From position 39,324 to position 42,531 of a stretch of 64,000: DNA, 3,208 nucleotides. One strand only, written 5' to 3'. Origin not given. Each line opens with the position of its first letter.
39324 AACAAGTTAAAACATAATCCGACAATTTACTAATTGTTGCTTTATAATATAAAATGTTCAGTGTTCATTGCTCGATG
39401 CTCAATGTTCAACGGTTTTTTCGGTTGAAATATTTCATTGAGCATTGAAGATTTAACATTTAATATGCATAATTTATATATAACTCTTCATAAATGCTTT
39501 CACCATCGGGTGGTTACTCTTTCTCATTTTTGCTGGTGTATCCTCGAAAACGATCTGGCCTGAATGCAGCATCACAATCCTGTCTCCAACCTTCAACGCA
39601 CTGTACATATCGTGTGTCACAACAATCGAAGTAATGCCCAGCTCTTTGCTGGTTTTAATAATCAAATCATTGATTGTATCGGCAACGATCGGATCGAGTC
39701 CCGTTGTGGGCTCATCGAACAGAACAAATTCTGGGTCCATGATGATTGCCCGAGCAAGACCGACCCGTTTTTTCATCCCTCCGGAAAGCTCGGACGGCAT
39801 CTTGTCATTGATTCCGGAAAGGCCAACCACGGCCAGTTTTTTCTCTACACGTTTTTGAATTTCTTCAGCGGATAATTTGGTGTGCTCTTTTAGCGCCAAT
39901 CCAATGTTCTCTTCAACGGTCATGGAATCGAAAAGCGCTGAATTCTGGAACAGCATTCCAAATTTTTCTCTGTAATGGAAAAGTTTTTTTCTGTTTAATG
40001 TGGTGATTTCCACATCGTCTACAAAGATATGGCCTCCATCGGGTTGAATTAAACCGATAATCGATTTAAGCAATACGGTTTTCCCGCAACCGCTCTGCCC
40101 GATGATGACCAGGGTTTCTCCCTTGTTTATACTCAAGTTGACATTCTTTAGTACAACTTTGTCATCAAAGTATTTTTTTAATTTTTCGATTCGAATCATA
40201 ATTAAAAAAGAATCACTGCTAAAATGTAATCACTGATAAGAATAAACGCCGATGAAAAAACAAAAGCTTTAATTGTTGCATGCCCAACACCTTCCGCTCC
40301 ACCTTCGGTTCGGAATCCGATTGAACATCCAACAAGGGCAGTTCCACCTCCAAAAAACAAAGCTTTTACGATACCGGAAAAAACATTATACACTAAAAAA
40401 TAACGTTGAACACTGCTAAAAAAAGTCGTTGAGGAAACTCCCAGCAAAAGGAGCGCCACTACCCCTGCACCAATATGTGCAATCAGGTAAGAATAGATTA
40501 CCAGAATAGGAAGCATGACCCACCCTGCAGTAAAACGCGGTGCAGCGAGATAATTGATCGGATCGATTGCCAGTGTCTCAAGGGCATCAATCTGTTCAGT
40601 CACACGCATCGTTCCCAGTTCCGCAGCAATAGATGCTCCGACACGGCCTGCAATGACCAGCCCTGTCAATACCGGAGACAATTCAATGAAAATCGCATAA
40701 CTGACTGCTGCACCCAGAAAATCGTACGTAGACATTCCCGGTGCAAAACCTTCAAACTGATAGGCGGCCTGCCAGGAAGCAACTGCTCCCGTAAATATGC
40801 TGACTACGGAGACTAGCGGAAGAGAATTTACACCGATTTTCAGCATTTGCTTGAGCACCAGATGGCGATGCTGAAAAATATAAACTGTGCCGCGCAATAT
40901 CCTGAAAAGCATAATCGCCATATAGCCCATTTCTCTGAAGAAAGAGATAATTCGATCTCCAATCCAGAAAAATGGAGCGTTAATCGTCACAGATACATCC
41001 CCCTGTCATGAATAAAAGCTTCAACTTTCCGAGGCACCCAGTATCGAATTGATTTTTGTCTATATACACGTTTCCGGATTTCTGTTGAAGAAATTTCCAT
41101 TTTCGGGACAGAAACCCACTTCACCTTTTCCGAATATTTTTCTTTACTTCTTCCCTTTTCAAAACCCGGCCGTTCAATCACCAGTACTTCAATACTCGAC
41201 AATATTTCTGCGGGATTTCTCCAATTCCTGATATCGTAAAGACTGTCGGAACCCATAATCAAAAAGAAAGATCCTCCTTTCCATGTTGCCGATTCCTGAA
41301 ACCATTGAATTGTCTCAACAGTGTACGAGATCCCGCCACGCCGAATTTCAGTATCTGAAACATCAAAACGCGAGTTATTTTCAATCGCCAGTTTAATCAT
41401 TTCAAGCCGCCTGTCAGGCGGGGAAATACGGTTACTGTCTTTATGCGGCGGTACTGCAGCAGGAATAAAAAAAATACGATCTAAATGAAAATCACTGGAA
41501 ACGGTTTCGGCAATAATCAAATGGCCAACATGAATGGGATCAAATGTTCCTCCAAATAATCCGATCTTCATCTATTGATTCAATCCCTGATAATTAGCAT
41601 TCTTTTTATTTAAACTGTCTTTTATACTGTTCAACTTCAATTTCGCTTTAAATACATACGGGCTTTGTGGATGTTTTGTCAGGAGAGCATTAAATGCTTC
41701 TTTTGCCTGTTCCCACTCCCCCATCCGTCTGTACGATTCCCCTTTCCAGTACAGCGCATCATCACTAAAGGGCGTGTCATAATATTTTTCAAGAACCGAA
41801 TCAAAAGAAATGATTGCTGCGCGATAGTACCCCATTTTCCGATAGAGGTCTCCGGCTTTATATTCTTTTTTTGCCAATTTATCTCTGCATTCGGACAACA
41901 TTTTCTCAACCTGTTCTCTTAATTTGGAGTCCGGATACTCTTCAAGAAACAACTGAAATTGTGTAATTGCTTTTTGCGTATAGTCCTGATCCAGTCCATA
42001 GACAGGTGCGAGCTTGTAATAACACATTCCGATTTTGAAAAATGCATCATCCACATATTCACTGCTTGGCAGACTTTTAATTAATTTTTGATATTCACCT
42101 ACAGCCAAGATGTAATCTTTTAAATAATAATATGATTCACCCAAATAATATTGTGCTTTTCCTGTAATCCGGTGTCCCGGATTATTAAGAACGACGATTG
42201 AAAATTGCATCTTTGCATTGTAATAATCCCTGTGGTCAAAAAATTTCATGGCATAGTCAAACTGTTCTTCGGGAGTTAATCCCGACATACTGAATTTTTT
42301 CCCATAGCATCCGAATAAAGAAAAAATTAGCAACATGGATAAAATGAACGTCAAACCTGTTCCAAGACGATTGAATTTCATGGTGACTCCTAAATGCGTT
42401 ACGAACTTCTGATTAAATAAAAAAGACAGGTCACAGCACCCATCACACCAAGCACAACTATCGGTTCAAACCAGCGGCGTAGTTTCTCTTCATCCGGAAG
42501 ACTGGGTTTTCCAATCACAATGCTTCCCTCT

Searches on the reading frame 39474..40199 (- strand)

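Call 20: search_protein_families(library=pfam, proteins=[window:39474-40199:-])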
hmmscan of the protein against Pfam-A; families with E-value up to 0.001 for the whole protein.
window:39474-40199:- (241 aa): 4 families
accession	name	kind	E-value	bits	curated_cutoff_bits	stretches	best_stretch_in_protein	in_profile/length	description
PF00005.33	ABC_tran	-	2.2e-37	129.1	25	1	17-166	1-137/137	ABC transporter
PF13304.12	AAA_21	-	6.2e-08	33.5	27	1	136-199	236-301/304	AAA domain, putative AbiEii toxin, Type IV TA system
PF01637.24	ATPase_2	-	2.8e-06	27.7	33.2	1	25-123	18-113/225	ATPase domain predominantly from Archaea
PF02463.25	SMC_N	-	0.00026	20.9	40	0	2-208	5-211/220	RecF/RecN/SMC N terminal domain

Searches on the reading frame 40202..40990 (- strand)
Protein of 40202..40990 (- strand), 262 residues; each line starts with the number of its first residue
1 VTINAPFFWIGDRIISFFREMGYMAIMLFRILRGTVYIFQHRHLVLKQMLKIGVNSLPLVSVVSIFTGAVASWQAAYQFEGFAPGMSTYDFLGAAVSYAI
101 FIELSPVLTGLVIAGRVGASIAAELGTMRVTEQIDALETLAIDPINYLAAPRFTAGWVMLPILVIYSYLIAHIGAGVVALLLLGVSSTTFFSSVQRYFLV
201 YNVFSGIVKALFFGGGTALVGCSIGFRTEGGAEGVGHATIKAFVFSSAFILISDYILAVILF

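Call 20: search_protein_families(library=pfam, proteins=[window:40202-40990:-])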
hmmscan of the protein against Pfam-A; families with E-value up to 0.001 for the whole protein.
window:40202-40990:- (262 aa): 1 family
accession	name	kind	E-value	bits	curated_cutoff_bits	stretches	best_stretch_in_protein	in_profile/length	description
PF02405.21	MlaE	-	1.2e-67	228.1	22.5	1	46-260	2-212/212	Permease MlaE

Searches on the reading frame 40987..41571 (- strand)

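Call 20: search_protein_families(library=pfam, proteins=[window:40987-41571:-])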
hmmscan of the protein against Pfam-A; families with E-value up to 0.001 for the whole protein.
window:40987-41571:- (194 aa): 1 family
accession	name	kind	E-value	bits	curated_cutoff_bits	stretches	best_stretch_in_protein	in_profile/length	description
PF01467.32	CTP_transf_like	-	1.7e-26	93.4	21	1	5-168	1-133/133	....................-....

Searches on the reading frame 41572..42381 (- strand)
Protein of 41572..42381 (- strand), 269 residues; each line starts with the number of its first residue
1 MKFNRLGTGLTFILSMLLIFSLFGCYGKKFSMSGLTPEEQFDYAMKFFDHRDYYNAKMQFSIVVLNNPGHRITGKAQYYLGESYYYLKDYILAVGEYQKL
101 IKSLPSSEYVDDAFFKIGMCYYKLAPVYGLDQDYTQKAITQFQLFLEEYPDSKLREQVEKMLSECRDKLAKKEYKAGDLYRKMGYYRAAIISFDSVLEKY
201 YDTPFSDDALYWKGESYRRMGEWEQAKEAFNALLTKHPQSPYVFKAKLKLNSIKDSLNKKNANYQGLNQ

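Call 7: search_protein_families(library=pfam, proteins=[window:41572-42381:-])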
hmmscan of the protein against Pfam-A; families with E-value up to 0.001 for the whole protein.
window:41572-42381:- (269 aa): 13 families
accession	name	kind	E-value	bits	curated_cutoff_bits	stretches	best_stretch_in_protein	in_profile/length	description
PF13525.12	YfiO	-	7.5e-28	98.1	25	1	38-228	6-199/203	Outer membrane lipoprotein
PF13174.12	TPR_6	-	6.7e-24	83.3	26.3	3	208-240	1-33/33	Tetratricopeptide repeat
PF07719.23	TPR_2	-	6e-14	51.4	27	1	208-239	2-33/34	Tetratricopeptide repeat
PF13428.12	TPR_14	-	2.6e-11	43.5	23.5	1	208-249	2-43/44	Tetratricopeptide repeat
PF13432.12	TPR_16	-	5.4e-11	43.2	32.7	1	174-241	1-65/65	Tetratricopeptide repeat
PF12895.13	ANAPC3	-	2.4e-07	31.4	27.2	1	186-255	5-74/82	Anaphase-promoting complex, cyclosome, subunit 3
PF00515.34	TPR_1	-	1.3e-05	25.2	27.8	0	208-237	2-31/34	Tetratricopeptide repeat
PF13176.12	TPR_7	-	1.8e-05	24.9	27.9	0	177-202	6-31/36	Tetratricopeptide repeat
PF13181.12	TPR_8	-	3e-05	24.3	25.7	0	208-234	2-28/34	Tetratricopeptide repeat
PF13424.12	TPR_12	-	3.7e-05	24.3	30.1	0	209-234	5-30/77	Tetratricopeptide repeat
PF13371.12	TPR_9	-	0.00012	22.5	35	0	133-162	43-72/73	Tetratricopeptide repeat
PF14559.12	TPR_19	-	0.00036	21.3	25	1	186-247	7-65/68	Tetratricopeptide repeat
PF14853.12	Fis1_TPR_C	-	0.00088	19.9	25.3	0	208-239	2-33/53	Fis1 C-terminal tetratricopeptide repeat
